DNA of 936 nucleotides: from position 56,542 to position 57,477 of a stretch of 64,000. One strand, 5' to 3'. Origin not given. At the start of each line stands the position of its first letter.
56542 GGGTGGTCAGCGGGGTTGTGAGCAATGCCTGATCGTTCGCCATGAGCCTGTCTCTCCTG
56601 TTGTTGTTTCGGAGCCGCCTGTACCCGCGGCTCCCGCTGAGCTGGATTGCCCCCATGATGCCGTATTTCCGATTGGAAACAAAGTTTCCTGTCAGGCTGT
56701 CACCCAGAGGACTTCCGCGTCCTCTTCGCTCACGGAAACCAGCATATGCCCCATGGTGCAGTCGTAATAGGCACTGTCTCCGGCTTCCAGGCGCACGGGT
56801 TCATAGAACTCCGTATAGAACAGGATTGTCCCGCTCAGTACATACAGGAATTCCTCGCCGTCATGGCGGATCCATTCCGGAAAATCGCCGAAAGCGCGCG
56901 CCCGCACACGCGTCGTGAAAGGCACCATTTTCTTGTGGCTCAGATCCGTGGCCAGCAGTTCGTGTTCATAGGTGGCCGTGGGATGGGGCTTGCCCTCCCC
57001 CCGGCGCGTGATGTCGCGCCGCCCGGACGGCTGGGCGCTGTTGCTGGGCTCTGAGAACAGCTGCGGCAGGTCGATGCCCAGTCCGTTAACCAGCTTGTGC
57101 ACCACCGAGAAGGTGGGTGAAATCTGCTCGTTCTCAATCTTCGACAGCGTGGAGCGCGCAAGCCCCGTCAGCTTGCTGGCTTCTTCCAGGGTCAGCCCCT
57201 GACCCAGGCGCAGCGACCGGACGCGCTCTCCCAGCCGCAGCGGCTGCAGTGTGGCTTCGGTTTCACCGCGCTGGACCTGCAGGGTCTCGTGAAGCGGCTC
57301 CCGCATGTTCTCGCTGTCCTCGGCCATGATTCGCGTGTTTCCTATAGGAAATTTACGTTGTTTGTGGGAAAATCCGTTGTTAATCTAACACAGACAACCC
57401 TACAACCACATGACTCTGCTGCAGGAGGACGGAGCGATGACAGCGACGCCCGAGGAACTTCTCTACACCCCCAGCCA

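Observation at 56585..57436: Shared TTTCC-N4-GGAAA operators suggest an XRE-cupin glycine-cleavage regulon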

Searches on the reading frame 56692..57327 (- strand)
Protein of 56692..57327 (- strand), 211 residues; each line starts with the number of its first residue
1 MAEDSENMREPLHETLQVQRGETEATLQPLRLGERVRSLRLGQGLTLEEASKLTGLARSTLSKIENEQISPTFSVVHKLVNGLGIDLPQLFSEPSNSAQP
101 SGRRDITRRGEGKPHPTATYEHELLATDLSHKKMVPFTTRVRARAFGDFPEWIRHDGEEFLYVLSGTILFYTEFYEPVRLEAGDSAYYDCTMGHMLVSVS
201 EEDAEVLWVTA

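Call 4: search_protein_families(library=pfam, proteins=[window:56692-57327:-])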
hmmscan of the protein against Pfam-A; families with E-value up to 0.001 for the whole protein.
window:56692-57327:- (211 aa): 6 families
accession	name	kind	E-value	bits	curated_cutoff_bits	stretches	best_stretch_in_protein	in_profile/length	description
PF07883.17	Cupin_2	-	1e-12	48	27.2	1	150-209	11-69/70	Cupin domain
PF01381.28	HTH_3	-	1.7e-12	47.6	23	1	36-89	1-54/55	Helix-turn-helix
PF13560.12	HTH_31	-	6.2e-12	46.1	27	1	31-86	1-57/64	Helix-turn-helix domain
PF12844.13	HTH_19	-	7.3e-10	39.1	30.2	1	33-90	1-58/64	Helix-turn-helix domain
PF05899.18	Cupin_3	-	0.00036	20.6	23.5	0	158-188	26-56/74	EutQ-like cupin domain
PF13413.12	HTH_25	-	0.00072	19.8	24.6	0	37-70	3-36/62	Helix-turn-helix domain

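Call 6: find_related_loci(query=window:56692-57327:-, collection=genome_contigs, flank=4000)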
Query window:56692-57327:- (211 aa) in genome_contigs; peptide patterns used: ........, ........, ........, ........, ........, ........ (x = any residue, [..] = any of these).
594 stretches matched a pattern; 539 encode a relative of the query (tblastn E <= 1e-3); the best 80 are kept; 80 distinct loci.
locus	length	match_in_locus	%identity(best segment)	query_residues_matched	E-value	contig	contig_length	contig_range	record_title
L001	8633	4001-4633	99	1-211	3e-141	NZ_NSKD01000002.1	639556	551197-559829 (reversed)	Halovibrio salipaludis strain YL5-2 contig2, whole genome shotgun sequence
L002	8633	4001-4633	99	1-211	9e-141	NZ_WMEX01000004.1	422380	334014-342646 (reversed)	Vreelandella utahensis strain 22507_15_FS NODE_4_length_422380_cov_96.2839, whole genome shotgun sequence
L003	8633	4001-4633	94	1-211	6e-136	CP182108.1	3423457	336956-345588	Halomonadaceae bacterium KBTZ08 chromosome, complete genome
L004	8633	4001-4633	94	1-211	2e-134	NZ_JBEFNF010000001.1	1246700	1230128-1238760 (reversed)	Salicola sp. Rm-C-2C1-2 N3_1, whole genome shotgun sequence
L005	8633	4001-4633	94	1-211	3e-134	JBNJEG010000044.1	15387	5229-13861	MAG: Pseudomonadota bacterium isolate Y23_14dBSe4.bin.87 NODE_3385_length_15387_cov_26.782575, whole genome shotgun sequ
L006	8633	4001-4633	94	1-211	4e-134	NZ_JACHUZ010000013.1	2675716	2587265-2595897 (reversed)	Vreelandella utahensis strain DSM 3051 LT727794.1, whole genome shotgun sequence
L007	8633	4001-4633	86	1-211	7e-123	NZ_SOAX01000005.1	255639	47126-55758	Halospina denitrificans strain DSM 15505 Ga0244530_105, whole genome shotgun sequence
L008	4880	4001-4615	84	8-211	1e-114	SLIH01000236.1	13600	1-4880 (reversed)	MAG: Halomonas sp. isolate CSSed165cm_193 CSSed16-5cm-14579, whole genome shotgun sequence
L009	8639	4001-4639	77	1-211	9e-109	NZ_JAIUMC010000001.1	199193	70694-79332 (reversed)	MAG: Natronospirillum sp. isolate PBR18_bin05A bin05A.contig0000, whole genome shotgun sequence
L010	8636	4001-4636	77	1-211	2e-108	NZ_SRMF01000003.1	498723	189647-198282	Natronospirillum operosum strain G-116 NODE_3, whole genome shotgun sequence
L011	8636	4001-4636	74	1-211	4e-103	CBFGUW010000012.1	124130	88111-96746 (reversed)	MAG TPA_asm: uncultured Saccharospirillum sp. isolate SRR17295757_binner123_Refined_96 genome assembly, contig: ERZ23398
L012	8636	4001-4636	73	1-211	1e-101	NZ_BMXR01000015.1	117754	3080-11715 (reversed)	Saccharospirillum salsuginis strain KCTC 22169 sequence15, whole genome shotgun sequence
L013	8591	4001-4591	77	16-211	2e-101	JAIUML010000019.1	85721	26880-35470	MAG: Saccharospirillum sp. isolate PBR18_bin23 bin23.contig0018, whole genome shotgun sequence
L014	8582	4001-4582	77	18-211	8e-101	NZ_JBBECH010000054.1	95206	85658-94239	MAG: Saccharospirillum sp. isolate LejiaF_56_82 Lejia_F_363_length_95206_cov_50, whole genome shotgun sequence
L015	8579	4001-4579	77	19-211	3e-100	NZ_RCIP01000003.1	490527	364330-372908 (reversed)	Saccharospirillum alexandrii strain LZ-5 scaffold3, whole genome shotgun sequence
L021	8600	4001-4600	75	14-211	2e-99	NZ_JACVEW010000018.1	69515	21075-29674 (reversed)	Marinobacterium alkalitolerans strain AK62 NODE_18_length_69515_cov_116.350010, whole genome shotgun sequence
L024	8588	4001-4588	73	16-211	7e-98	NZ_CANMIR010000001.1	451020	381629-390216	Uncultured Neptuniibacter sp. isolate N1Y108-4-Z.fasta NODE_1, whole genome shotgun sequence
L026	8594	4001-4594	72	14-211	3e-97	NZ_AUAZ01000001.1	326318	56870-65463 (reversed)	Marinobacterium litorale DSM 23545 G403DRAFT_scaffold00001.1_C, whole genome shotgun sequence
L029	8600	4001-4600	72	14-211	6e-97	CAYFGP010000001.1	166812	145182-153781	MAG TPA_asm: uncultured Oleiphilus sp. isolate ERP003628_co2_36 genome assembly, contig: NODE_35_length_166812_cov_14.27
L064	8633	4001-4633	69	1-211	1e-94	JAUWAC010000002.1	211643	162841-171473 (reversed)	MAG: Marinobacterium sp. isolate CSMAG_1284 CSMAG_1284_k141_596774_length_211643_cov_43.9834, whole genome shotgun seque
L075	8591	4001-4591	69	16-211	6e-94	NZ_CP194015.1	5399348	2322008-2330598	Amphritea sp. HPY chromosome, complete genome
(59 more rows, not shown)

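Call 12: search_protein_families(library=pfam, proteins=[L021:917-2221:-, L021:2296-3681:-, L021:6029-6991:+, L029:7661-8266:+, L009:5911-7383:-, L009:7460-7933:-, L010:6144-7517:-, L011:2274-3716:-, L011:4686-6725:-, L075:5315-6703:+])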
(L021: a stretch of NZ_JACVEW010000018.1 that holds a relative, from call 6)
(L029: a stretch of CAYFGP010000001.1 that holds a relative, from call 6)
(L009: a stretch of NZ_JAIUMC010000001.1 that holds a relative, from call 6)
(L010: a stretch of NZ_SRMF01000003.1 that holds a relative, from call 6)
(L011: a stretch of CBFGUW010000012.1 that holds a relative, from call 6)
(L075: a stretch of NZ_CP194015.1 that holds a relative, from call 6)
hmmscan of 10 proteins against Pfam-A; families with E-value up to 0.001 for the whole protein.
L021:917-2221:- (434 aa): 3 families
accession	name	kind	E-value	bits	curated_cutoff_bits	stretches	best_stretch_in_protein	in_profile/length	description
PF00464.25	SHMT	-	4e-171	569.4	27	1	21-398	1-399/399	Serine hydroxymethyltransferase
PF00155.27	Aminotran_1_2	-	2.8e-06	27.2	19.7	1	73-352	33-321/361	Aminotransferase class I and II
PF01041.23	DegT_DnrJ_EryC1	-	2e-05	24.4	19.8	1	156-273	89-204/360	DegT/DnrJ/EryC1/StrS aminotransferase family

L021:2296-3681:- (461 aa): 2 families
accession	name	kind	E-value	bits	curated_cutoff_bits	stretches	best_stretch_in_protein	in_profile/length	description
PF03313.21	SDH_alpha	-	4.7e-91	305.5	26.4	1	189-455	2-260/260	Serine dehydratase alpha chain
PF03315.21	SDH_beta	-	4.2e-62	209.5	26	1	4-157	1-154/155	Serine dehydratase beta chain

L021:6029-6991:+ (320 aa): 2 families
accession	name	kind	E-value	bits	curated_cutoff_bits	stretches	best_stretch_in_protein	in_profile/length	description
PF04055.27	Radical_SAM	-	9.4e-18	65.4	29.5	1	81-245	1-166/166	Radical SAM superfamily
PF16881.10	LIAS_N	-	1.1e-09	39.1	27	1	24-66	54-96/96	N-terminal domain of lipoyl synthase of Radical_SAM family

L029:7661-8266:+ (201 aa): 1 family
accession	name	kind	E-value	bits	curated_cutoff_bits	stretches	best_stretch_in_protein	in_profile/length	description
PF04268.17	SoxG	-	6.5e-09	36.5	21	1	52-192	7-148/152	Sarcosine oxidase, gamma subunit family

L009:5911-7383:- (490 aa): 2 families
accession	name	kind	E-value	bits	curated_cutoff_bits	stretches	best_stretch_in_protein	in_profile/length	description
PF03313.21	SDH_alpha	-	2.7e-90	303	26.4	1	218-484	2-260/260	Serine dehydratase alpha chain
PF03315.21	SDH_beta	-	3.9e-57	193.4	26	1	37-188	1-154/155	Serine dehydratase beta chain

L009:7460-7933:- (157 aa): 1 family
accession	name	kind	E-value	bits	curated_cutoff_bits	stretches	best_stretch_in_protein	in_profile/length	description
PF00582.32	Usp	-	2.2e-26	93.5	24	1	7-157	3-141/141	Universal stress protein family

L010:6144-7517:- (457 aa): 2 families
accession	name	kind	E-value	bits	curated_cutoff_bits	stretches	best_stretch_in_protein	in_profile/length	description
PF03313.21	SDH_alpha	-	2.8e-91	306.2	26.4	1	185-451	2-260/260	Serine dehydratase alpha chain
PF03315.21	SDH_beta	-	2.5e-56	190.7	26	1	4-155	1-154/155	Serine dehydratase beta chain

L011:2274-3716:- (480 aa): 3 families
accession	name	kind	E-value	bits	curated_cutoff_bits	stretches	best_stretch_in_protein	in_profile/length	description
PF00464.25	SHMT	-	1.4e-170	567.6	27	1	67-444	1-399/399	Serine hydroxymethyltransferase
PF00155.27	Aminotran_1_2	-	1.2e-06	28.4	19.7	1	115-427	29-348/361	Aminotransferase class I and II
PF01041.23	DegT_DnrJ_EryC1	-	0.0001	22.1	19.8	1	202-319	89-204/360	DegT/DnrJ/EryC1/StrS aminotransferase family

L011:4686-6725:- (679 aa): 1 family
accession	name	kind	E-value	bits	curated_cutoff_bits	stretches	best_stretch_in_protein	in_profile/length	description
PF09826.15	Beta_propel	-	2.5e-69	234.9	22.4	1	115-657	2-485/495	Beta propeller domain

L075:5315-6703:+ (462 aa): 2 families
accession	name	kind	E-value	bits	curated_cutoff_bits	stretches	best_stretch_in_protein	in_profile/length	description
PF01235.23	Na_Ala_symp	-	5.3e-146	487.4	24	1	57-449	4-383/392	Sodium:alanine symporter family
PF15968.10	RexB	-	0.00032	21.6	27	1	142-235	34-126/139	Membrane-anchored ion channel, Abi component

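Call 13: search_protein_families(library=ncbifam, proteins=[window:56692-57327:-, L024:3953-4591:+, L026:3932-4597:+, L064:4001-4636:+, L024:2820-3842:+, L026:3370-3900:+, L026:4740-5540:+, L026:1115-2554:-, L024:5277-6263:-, L064:2949-3671:+])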
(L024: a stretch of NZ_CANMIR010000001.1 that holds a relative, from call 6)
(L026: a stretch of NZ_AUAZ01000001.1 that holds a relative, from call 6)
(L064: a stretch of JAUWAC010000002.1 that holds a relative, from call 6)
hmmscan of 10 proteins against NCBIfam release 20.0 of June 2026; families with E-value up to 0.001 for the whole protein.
window:56692-57327:- (211 aa): 7 families
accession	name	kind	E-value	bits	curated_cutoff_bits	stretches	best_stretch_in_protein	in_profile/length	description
NF007408.0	PRK09943.1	equivalog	1.5e-14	54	211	1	30-100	6-76/185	HTH-type transcriptional regulator PuuR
TIGR00270.2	TIGR00270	equivalog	5.6e-06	26.3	110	1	33-99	77-143/159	multiprotein bridging factor aMBF1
TIGR03070.1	couple_hipB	subfamily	1.2e-05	25.1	71.65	1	32-87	3-58/58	type II toxin-antitoxin system Y4mF family antitoxin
NF006015.0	PRK08154.1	subfamily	4.2e-05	22.8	204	1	18-96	17-95/314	anaerobic benzoate catabolism transcriptional regulator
NF058600.1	TransRegSco1979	equivalog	0.00076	18.6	350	0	26-86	3-63/280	Sco1979 family transcriptional regulator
NF041951.1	phage_RstR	subfamily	0.00083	19.6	80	0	31-97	2-68/108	RstR family transcriptional repressor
TIGR03830.1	CxxCG_CxxCG_HTH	subfamily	0.00085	19.1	61.8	0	21-76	55-110/127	type II TA system antitoxin MqsA family protein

L024:3953-4591:+ (212 aa): 7 families
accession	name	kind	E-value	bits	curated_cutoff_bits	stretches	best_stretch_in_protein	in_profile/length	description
NF007408.0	PRK09943.1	equivalog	1e-13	51.3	211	1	30-97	5-72/185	HTH-type transcriptional regulator PuuR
TIGR00270.2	TIGR00270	equivalog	4.5e-06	26.6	110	1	34-94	77-137/159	multiprotein bridging factor aMBF1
TIGR03070.1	couple_hipB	subfamily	2.5e-05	24.2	71.65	1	32-87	2-57/58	type II toxin-antitoxin system Y4mF family antitoxin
NF007271.0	PRK09726.1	equivalog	5.4e-05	23.1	79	1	28-87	8-67/88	type II toxin-antitoxin system antitoxin HipB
TIGR03830.1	CxxCG_CxxCG_HTH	subfamily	8.2e-05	22.4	61.8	1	20-78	53-111/127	type II TA system antitoxin MqsA family protein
NF041951.1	phage_RstR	subfamily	0.00022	21.4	80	1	32-92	2-62/108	RstR family transcriptional repressor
NF058600.1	TransRegSco1979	equivalog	0.00084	18.5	350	0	27-87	3-63/280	Sco1979 family transcriptional regulator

L026:3932-4597:+ (221 aa): 5 families
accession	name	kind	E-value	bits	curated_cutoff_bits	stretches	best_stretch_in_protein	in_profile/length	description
NF007408.0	PRK09943.1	equivalog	3.1e-13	49.7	211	1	39-107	5-73/185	HTH-type transcriptional regulator PuuR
TIGR03070.1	couple_hipB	subfamily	1.2e-05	25.2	71.65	1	41-97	2-58/58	type II toxin-antitoxin system Y4mF family antitoxin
TIGR00270.2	TIGR00270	equivalog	2.5e-05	24.1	110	1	43-103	77-137/159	multiprotein bridging factor aMBF1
TIGR03830.1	CxxCG_CxxCG_HTH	subfamily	3.7e-05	23.5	61.8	1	24-86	48-110/127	type II TA system antitoxin MqsA family protein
NF007271.0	PRK09726.1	equivalog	0.00015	21.7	79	1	38-98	9-69/88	type II toxin-antitoxin system antitoxin HipB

L064:4001-4636:+ (211 aa): 6 families
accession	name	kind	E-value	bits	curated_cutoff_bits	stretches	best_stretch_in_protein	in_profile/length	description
NF007408.0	PRK09943.1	equivalog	2.1e-12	47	211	1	29-97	5-73/185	HTH-type transcriptional regulator PuuR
TIGR00270.2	TIGR00270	equivalog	1.7e-05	24.7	110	1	33-90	77-134/159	multiprotein bridging factor aMBF1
TIGR03070.1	couple_hipB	subfamily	2e-05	24.4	71.65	1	31-86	2-57/58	type II toxin-antitoxin system Y4mF family antitoxin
TIGR03830.1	CxxCG_CxxCG_HTH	subfamily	2.1e-05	24.3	61.8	1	13-75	47-109/127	type II TA system antitoxin MqsA family protein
NF007271.0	PRK09726.1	equivalog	0.00031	20.7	79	1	28-86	9-67/88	type II toxin-antitoxin system antitoxin HipB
NF041951.1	phage_RstR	subfamily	0.00049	20.3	80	1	31-93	2-64/108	RstR family transcriptional repressor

L024:2820-3842:+ (340 aa): 2 families
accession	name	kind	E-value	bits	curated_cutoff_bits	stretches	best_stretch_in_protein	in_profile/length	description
NF052400.1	M48_BAM_BepA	equivalog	1.7e-16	60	570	1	190-327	97-250/483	beta-barrel assembly-enhancing protease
NF052399.1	M48_lipo_LoiP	exception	7.3e-08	32.2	365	1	191-335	94-245/247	metalloprotease LoiP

L026:3370-3900:+ (176 aa): 0 families

L026:4740-5540:+ (266 aa): 86 families (the best 25 are shown)
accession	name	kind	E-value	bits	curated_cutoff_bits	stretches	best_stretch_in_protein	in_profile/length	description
NF007901.0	PRK10610.1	equivalog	2.2e-34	118.3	189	2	144-263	5-124/129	chemotaxis response regulator CheY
NF041866.1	EpsW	equivalog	7.3e-25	87.1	200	2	145-262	6-124/131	exopolysaccharide biosynthesis response regulator EpsW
NF008318.0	PRK11107.1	equivalog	1.7e-23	82.6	890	1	8-261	536-783/920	two-component sensor histidine kinase BarA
NF008099.0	PRK10841.1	equivalog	1.1e-22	79.6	920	1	140-263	820-940/949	two-component system sensor histidine kinase RcsC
TIGR02154.1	PhoB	equivalog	1.1e-21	77.2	296.2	2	145-259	3-116/226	phosphate regulon transcriptional regulator PhoB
NF047654.1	DiguCycDgcRLepto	equivalog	3.6e-20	72.1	500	2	146-251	4-108/295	diguanylate cyclase DgcR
NF045717.1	DVU0259_DivK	exception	8.6e-19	67.8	160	2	146-259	4-112/117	DVU0259 family response regulator domain-containing protein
NF007969.0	PRK10693.1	equivalog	1.4e-18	67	329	2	146-261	9-122/337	two-component system response regulator RssB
NF041367.1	CheY_Halo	equivalog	2.7e-18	66.4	200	1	147-259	1-110/114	chemotaxis protein CheY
TIGR02956.1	TMAO_torS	equivalog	3.5e-18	65.1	676.5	2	136-264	693-821/967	TMAO reductase system sensor histidine kinase/response regulator TorS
NF052596.1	RR_EAL_PvrR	equivalog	4.4e-18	65.1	580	2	144-259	3-121/398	response regulator cyclic di-GMP phosphodiesterase PvrR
NF007546.0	PRK10161.1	equivalog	1.1e-17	64.4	471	2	146-255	4-112/229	phosphate response regulator transcription factor PhoB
NF011874.0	PRK15347.1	equivalog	3.1e-17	61.9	852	1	145-259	691-806/921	two component system sensor kinase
NF001965.0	PRK00742.1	subfamily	5.4e-17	62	293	1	144-237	3-97/357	chemotaxis-specific protein-glutamate methyltransferase CheB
NF007935.0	PRK10651.1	equivalog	3.4e-16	59.1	250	1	143-259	5-120/216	two-component system response regulator NarL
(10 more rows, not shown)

L026:1115-2554:- (479 aa): 0 families

L024:5277-6263:- (328 aa): 0 families

L064:2949-3671:+ (240 aa): 0 families

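Call 17: find_homologous_proteins(query=window:56692-57327:-, max_evalue=1e-10)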
Query window:56692-57327:- (211 aa): 6056 proteins with E <= 1e-10 among 6468 candidates; the best 120 are listed.
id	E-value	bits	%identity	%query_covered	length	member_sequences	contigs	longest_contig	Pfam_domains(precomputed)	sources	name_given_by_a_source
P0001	6.8e-136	468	100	100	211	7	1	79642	PF12844.14,PF07883.18,PF01381.29,PF13560.13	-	-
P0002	7.9e-134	461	99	100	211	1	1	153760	PF12844.14,PF07883.18,PF01381.29,PF13560.13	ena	-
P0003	7.9e-134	461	99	100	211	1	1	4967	PF12844.14,PF07883.18,PF01381.29,PF13560.13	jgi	jgi:transcriptional regulator with XRE-family HTH domain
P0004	6.3e-133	458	99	100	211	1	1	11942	PF12844.14,PF07883.18,PF01381.29,PF13560.13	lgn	-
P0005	2.4e-129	447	94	100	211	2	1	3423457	PF12844.14,PF07883.18,PF01381.29,PF13560.13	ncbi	ncbi:helix-turn-helix domain-containing protein [Halomonadaceae bacterium KBTZ08]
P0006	7.2e-128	442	94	100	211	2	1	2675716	PF12844.14,PF07883.18,PF01381.29,PF13560.13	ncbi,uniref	ncbi:XRE family transcriptional regulator [Halomonas utahensis]|uniref:helix-turn-helix domain-conta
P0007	6.0e-127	439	93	100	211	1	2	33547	PF12844.14,PF07883.18,PF01381.29,PF13560.13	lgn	-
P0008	1.7e-126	437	93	100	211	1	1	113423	PF12844.14,PF07883.18,PF01381.29,PF13560.13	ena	-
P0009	4.8e-125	433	92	100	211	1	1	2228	PF12844.14,PF07883.18,PF05899.19,PF01381.29,PF13560.13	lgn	-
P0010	1.4e-124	431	96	97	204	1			PF12844.14,PF07883.18,PF01381.29,PF13560.13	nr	nr:XRE family transcriptional regulator [Halomonas utahensis]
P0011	1.8e-123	428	95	97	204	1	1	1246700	PF12844.14,PF07883.18,PF01381.29,PF13560.13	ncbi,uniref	ncbi:XRE family transcriptional regulator [Salicola sp. Rm-C-2C1-2]|uniref:helix-turn-helix domain-c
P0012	5.6e-123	426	90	100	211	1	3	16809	PF12844.14,PF07883.18,PF01381.29,PF13560.13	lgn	-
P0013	1.9e-118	411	88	100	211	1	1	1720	PF12844.14,PF07883.18,PF01381.29,PF13560.13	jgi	-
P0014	2.1e-118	411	86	100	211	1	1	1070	PF12844.14,PF07883.18,PF01381.29,PF13560.13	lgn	-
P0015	2.3e-118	411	88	100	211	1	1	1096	PF12844.14,PF07883.18,PF01381.29,PF13560.13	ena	-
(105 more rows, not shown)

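Call 31: search_solved_structures(query=window:56692-57327:-, max_evalue=0.001, show_alignments=2)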
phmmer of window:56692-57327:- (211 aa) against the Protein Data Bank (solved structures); distinct sequences matched with E-value up to 0.001: 6.
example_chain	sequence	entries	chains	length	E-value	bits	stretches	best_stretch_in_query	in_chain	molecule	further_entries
7t5u_A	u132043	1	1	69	5.6e-06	29.2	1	30-86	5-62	Helix-turn-helix domain-containing protein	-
1y9q_A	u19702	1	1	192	9.1e-06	28.5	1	31-93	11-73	transcriptional regulator, HTH_3 family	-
8tac_A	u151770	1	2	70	0.0003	23.5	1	26-85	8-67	DBP48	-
3kxa_A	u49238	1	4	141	0.00061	22.5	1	32-86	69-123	Putative uncharacterized protein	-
3ivp_A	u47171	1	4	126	0.00064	22.4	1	31-108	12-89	Putative transposon-related DNA-binding protein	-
1y7y_A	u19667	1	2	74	0.00072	22.3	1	30-91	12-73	C.AhdI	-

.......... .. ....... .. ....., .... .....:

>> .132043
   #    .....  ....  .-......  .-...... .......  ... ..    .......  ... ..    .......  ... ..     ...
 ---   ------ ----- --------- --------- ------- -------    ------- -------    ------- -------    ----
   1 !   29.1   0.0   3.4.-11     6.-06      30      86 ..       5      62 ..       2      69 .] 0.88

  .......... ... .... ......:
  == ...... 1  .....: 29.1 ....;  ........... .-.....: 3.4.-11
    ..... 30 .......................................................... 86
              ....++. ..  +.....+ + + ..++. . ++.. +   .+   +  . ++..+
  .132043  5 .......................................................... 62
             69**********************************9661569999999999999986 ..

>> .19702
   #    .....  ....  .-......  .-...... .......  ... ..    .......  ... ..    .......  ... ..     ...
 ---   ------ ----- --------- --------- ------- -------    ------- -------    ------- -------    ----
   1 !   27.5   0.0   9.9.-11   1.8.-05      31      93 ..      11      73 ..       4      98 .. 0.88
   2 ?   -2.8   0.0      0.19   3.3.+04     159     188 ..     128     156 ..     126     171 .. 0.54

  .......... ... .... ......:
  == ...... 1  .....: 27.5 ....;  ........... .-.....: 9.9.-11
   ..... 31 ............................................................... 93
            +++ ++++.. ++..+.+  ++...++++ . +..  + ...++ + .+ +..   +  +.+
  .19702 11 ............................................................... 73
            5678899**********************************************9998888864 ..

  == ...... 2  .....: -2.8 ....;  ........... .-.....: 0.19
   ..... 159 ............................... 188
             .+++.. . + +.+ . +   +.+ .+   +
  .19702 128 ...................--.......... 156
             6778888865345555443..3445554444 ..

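Call 32: search_dna_similar(query=window:56692-57327:-, collection=plasmids, mode=protein, max_rows=30)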
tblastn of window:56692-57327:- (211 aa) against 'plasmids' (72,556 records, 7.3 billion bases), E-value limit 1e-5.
Records with a match: 773; places in all: 941; records where one place covers at least 80% of the query: 655.
Best place of each record, by identity: 60-80% 13; <60% 760.
By first word of the organism name: Rhizobium 189; Sinorhizobium 126; Phaeobacter 59; Acinetobacter 33; Ralstonia 29; Streptomyces 26; Paracoccus 18; Shinella 16; Agrobacterium 15; Azospirillum 15; and 90 more.
By predicted mobility (MOB-suite, as given by PLSDB): non-mobilizable 495; mobilizable 162; conjugative 116.
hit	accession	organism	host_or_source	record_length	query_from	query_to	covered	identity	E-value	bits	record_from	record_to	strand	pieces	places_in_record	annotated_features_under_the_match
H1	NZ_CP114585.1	Salinivibrio proteolyticus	-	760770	5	211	98%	63.0%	8e-84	277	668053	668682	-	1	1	XRE family transcriptional regulator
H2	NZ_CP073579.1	Photobacterium sp. GJ3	-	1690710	26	211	88%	69.9%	1e-84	280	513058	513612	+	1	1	record has no annotation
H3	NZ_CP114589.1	Salinivibrio kushneri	-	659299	10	211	96%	63.1%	2e-81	270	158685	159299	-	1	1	XRE family transcriptional regulator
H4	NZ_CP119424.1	Photobacterium sp. DA100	-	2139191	27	211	88%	68.6%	2e-83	276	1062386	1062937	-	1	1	none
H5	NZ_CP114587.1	Salinivibrio kushneri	-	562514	10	211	96%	62.6%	4e-81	270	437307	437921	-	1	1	XRE family transcriptional regulator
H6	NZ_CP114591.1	Salinivibrio kushneri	-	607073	10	211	96%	62.1%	2e-80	268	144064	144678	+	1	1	XRE family transcriptional regulator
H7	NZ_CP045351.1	Vibrio aquimaris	pure culture,Non-filtered water from ...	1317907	22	211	90%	64.7%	1e-78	262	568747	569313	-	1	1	none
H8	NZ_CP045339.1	Vibrio sp. THAF190c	pure culture,Surface of a polyethylene ...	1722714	13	211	94%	61.8%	4e-80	266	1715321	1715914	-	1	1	none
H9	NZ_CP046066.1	Vibrio sp. THAF191d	pure culture,Surface of a polyethylene ...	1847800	13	211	94%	60.8%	7e-79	263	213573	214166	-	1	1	none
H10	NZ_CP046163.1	Vibrio sp. THAF191c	pure culture,Surface of a polyethylene ...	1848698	13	211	94%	60.8%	7e-79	263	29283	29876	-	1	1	none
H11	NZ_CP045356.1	Vibrio sp. THAF64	pure culture,Surface of a sandy ...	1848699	13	211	94%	60.8%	7e-79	263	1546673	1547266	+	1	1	none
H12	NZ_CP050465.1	Vibrio campbellii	single cell,seawater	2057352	15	211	93%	61.4%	2e-81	270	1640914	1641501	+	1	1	none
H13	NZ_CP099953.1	Vibrio alginolyticus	Anadara tuberculosa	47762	15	211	93%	61.4%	2e-80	267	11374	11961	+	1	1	XRE family transcriptional regulator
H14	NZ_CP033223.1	Parasedimentitalea marina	Cell culture,deep seawater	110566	10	210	95%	47.8%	3e-55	195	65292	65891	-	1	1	XRE family transcriptional regulator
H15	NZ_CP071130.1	Caballeronia sp. M1242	Homo sapiens,ETA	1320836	32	210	85%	53.6%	3e-56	198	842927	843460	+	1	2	none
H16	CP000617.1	Burkholderia vietnamiensis G4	-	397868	32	209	84%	53.1%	8e-55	194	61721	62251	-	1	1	transcriptional regulator, XRE family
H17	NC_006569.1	Ruegeria pomeroyi DSS-3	-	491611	14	210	93%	47.7%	5e-55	195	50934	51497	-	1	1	XRE family transcriptional regulator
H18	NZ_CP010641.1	Phaeobacter gallaeciensis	cell culture,clam aquaculture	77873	32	210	85%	52.0%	1e-56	199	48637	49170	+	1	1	XRE family transcriptional regulator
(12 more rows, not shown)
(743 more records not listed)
